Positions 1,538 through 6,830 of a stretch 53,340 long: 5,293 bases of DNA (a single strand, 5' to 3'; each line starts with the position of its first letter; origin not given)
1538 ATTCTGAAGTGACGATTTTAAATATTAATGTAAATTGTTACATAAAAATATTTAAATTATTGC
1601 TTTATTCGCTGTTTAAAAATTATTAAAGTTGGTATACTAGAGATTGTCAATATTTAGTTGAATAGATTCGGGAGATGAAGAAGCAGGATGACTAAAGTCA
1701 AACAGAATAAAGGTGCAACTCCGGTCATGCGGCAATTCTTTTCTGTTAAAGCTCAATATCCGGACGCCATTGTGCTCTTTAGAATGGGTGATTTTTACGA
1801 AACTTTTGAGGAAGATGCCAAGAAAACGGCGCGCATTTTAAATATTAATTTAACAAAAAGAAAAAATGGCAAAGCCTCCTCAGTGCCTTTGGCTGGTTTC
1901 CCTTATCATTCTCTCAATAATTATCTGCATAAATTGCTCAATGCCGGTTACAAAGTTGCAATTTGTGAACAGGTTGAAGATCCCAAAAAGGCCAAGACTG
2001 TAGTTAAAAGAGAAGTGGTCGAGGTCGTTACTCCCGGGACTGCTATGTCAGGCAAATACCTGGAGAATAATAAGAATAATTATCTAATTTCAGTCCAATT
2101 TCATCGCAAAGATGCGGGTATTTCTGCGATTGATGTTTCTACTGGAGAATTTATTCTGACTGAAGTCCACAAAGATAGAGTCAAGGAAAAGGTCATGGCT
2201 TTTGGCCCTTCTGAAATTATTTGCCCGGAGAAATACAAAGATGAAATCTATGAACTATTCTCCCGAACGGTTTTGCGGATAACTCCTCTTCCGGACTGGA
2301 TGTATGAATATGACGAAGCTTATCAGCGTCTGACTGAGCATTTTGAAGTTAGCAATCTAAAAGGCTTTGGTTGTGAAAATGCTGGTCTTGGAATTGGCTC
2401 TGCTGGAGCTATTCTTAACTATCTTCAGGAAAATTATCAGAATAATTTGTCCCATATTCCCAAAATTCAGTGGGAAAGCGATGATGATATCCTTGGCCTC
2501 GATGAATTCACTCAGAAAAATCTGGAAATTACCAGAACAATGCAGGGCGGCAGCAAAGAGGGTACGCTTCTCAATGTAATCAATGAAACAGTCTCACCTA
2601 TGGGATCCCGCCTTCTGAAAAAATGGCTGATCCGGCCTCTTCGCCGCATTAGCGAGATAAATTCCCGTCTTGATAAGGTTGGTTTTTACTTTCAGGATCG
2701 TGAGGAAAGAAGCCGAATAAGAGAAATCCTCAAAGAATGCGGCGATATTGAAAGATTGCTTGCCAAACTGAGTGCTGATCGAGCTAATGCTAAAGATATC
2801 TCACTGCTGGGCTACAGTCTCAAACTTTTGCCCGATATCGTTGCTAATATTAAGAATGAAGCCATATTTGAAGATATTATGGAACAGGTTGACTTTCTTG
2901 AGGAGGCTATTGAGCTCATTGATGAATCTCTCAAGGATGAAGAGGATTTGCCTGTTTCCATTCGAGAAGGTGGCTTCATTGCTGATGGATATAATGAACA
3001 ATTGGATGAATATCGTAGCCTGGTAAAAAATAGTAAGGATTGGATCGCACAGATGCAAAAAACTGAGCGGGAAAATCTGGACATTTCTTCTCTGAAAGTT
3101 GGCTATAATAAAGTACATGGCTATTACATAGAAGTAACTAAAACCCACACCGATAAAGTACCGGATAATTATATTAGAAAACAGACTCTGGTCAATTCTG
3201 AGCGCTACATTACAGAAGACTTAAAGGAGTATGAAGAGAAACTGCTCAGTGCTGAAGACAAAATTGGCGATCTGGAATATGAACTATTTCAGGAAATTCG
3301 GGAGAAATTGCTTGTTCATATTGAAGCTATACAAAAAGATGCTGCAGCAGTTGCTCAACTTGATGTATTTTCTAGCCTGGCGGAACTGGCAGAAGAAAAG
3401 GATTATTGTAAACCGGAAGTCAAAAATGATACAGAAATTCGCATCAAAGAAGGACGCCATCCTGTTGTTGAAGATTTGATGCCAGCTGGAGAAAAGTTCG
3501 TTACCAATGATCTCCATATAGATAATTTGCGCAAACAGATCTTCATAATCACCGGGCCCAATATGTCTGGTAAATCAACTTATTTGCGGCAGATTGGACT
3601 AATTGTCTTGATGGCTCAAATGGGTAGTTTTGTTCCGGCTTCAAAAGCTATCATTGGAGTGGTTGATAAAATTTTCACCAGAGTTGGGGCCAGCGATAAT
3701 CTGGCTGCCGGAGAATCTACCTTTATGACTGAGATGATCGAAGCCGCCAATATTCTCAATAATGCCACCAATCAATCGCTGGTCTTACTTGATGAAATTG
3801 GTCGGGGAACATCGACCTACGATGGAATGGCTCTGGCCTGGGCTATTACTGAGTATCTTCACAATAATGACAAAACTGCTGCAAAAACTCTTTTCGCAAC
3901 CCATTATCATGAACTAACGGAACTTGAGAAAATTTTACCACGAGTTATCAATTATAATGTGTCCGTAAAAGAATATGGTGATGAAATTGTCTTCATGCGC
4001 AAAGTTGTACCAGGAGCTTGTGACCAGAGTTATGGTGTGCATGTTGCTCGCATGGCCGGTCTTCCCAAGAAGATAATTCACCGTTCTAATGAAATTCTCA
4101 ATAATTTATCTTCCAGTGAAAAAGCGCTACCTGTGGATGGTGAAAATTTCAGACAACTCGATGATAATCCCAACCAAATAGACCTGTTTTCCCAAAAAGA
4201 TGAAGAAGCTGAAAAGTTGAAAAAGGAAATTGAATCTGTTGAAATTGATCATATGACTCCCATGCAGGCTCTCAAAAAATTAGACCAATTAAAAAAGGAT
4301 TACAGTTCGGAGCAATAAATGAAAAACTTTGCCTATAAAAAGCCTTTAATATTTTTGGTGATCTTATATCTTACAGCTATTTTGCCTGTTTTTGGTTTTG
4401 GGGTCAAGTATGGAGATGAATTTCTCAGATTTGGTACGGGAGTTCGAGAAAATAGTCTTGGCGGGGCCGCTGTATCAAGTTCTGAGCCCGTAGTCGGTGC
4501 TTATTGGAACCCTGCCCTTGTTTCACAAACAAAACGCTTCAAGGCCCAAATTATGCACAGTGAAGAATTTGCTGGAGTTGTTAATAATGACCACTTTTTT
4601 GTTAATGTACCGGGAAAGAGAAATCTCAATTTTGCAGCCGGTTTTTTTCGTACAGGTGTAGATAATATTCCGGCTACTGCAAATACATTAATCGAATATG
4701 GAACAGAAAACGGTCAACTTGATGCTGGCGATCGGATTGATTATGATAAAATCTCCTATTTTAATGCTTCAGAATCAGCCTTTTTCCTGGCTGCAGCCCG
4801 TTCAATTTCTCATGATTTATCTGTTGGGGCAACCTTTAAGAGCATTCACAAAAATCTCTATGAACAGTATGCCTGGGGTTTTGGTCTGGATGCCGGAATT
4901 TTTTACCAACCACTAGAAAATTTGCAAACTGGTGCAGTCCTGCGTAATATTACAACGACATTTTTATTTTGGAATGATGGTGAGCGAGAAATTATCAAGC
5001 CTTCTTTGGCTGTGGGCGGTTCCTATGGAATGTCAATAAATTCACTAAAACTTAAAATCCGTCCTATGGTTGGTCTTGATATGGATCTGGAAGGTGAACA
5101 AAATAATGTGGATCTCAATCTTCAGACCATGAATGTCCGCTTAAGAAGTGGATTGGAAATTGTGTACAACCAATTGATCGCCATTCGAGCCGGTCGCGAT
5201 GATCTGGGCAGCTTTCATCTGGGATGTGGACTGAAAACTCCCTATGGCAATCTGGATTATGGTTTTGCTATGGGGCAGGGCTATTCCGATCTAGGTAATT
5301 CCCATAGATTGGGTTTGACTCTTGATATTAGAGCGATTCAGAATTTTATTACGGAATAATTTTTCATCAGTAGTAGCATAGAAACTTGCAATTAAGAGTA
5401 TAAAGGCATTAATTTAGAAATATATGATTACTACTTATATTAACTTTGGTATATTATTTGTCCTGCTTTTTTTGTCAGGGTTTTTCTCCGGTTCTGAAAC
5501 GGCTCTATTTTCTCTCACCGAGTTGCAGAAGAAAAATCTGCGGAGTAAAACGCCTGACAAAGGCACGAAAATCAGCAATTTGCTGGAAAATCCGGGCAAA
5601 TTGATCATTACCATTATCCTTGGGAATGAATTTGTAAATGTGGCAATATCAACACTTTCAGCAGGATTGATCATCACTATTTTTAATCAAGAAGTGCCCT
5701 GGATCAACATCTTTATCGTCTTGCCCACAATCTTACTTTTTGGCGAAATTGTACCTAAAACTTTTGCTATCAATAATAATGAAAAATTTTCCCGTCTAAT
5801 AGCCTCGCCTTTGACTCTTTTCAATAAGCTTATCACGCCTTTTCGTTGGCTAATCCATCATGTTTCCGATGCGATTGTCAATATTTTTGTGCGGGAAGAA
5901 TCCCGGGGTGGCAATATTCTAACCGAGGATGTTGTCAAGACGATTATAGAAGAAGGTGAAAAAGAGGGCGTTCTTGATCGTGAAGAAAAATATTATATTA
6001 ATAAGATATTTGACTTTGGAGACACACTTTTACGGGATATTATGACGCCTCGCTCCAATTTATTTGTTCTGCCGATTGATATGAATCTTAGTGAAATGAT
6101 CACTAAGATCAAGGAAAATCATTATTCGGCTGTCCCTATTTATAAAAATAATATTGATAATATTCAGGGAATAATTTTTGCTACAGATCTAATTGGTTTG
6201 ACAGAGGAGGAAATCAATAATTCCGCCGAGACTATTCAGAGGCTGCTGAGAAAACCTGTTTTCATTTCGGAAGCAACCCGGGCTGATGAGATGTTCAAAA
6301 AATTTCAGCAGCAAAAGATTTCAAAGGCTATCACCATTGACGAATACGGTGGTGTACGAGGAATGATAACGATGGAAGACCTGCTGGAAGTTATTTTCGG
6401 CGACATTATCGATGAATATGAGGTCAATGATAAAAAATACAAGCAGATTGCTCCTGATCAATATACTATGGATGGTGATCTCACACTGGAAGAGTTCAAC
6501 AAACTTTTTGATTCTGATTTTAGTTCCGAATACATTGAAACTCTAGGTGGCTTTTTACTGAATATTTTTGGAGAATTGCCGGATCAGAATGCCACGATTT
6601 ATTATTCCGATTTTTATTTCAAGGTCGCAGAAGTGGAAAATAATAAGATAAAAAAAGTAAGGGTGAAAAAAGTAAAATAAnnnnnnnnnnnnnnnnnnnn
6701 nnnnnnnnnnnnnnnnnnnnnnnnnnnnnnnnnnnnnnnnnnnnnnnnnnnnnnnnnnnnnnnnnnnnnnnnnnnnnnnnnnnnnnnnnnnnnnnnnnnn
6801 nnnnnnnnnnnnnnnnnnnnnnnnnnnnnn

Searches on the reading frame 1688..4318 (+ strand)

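Call 27: search_protein_families(library=pfam, proteins=[window:1688-4318:+], max_evalue=0.00001)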
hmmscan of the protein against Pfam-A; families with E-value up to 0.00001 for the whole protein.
window:1688-4318:+ (876 aa): 5 families
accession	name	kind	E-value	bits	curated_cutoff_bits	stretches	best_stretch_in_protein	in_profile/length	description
PF00488.27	MutS_V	-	4.6e-86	288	30.2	1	620-807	2-187/188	MutS domain V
PF05192.23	MutS_III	-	2.5e-46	158.9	34.1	1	275-565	2-194/194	MutS domain III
PF01624.25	MutS_I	-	2.4e-45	153.8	20.6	1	11-121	1-111/113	MutS domain I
PF05190.23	MutS_IV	-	1.6e-33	115.3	22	1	434-524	1-91/92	MutS family domain IV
PF05188.22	MutS_II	-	7.1e-27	94.9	25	1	131-258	1-133/133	MutS domain II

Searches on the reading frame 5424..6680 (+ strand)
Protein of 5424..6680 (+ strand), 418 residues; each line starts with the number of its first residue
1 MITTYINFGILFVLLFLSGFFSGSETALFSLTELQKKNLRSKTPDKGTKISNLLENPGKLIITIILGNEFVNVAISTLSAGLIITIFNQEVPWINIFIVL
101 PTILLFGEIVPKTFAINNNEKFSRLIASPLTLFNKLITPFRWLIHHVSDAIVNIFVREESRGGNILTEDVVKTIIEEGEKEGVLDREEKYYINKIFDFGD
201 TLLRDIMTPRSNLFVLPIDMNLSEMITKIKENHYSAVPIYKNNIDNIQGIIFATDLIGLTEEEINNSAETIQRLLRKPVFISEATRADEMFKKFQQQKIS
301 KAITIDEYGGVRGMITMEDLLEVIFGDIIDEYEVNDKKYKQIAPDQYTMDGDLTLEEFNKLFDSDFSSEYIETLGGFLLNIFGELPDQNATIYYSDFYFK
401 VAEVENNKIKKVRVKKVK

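Call 27: search_protein_families(library=pfam, proteins=[window:5424-6680:+], max_evalue=0.00001)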
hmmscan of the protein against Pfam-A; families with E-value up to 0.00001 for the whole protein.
window:5424-6680:+ (418 aa): 3 families
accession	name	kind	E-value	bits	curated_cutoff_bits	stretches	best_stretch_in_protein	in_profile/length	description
PF01595.25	CNNM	-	1.5e-45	155.5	28.4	1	10-188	2-181/181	Cyclin M transmembrane N-terminal domain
PF03471.22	CorC_HlyC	-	5.6e-21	74.8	27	1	341-417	2-80/81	Transporter associated domain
PF00571.33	CBS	-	2.9e-15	56.7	24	2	276-325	7-56/57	CBS domain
